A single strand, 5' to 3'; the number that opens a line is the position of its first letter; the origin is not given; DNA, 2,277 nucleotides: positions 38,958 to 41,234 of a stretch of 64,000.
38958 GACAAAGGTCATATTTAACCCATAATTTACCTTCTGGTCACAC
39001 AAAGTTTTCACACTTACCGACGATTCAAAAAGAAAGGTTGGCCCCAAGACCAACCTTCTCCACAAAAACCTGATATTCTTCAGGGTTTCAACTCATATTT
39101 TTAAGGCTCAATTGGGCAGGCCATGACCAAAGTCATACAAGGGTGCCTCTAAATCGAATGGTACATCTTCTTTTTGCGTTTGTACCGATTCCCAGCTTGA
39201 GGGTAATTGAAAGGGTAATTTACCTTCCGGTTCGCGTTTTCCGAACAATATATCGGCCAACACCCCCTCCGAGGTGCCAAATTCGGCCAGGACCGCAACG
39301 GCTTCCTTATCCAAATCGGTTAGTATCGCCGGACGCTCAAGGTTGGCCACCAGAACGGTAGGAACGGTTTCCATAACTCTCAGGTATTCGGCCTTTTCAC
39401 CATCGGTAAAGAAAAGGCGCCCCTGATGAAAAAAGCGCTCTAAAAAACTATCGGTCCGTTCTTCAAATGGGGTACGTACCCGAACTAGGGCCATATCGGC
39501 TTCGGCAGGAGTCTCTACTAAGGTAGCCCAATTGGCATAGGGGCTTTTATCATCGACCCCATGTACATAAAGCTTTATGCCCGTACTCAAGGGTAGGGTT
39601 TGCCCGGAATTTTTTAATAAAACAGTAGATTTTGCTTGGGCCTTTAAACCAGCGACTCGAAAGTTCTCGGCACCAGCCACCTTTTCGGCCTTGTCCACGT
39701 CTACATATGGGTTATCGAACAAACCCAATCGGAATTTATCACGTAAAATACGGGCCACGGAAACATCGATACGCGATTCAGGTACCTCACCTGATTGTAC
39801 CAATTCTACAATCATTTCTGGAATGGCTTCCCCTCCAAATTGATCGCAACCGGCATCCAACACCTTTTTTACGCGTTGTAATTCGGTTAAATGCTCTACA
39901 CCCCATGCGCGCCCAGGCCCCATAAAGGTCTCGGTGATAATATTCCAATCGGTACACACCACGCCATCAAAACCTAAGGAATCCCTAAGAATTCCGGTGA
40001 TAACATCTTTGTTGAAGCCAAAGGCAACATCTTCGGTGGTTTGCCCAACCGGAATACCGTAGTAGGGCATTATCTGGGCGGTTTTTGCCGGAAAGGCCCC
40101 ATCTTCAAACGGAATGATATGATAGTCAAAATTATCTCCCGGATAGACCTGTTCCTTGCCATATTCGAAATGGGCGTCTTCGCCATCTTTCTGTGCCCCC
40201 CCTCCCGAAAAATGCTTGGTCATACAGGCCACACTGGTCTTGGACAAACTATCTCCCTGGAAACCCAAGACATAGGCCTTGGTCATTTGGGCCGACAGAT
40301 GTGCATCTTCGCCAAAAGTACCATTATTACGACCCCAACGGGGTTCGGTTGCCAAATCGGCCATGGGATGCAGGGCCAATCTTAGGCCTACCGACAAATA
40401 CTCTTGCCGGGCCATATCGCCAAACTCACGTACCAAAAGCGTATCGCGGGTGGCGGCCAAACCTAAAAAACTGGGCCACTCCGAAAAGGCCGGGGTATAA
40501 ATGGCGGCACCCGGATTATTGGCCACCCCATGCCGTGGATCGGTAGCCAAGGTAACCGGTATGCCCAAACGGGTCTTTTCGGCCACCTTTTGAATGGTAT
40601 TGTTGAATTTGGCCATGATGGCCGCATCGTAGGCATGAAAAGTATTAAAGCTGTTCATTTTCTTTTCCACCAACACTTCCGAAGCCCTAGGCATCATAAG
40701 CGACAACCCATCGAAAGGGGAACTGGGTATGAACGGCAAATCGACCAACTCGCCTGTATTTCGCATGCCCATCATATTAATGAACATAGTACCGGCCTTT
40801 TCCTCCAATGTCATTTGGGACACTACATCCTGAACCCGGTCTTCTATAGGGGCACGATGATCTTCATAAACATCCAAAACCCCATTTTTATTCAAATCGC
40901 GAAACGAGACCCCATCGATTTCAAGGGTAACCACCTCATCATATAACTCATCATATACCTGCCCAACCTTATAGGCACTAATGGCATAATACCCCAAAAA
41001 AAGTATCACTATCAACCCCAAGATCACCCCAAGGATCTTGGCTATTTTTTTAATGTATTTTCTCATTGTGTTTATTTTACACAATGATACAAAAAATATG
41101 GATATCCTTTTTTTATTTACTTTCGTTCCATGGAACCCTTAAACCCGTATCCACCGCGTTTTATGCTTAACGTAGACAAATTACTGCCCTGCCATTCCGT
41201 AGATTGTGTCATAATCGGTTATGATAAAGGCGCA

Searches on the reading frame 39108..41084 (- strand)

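Call 49: search_protein_families(library=pfam, proteins=[window:39108-41084:-], max_evalue=0.00001)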
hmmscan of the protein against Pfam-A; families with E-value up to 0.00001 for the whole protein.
window:39108-41084:- (658 aa): 2 families
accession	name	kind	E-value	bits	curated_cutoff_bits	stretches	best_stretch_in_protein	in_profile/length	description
PF00933.27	Glyco_hydro_3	-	1.2e-40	140.4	27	1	157-448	45-315/316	Glycosyl hydrolase family 3 N terminal domain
PF01915.27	Glyco_hydro_3_C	-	4.5e-15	56.6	31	1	522-656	65-198/200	Glycosyl hydrolase family 3 C-terminal domain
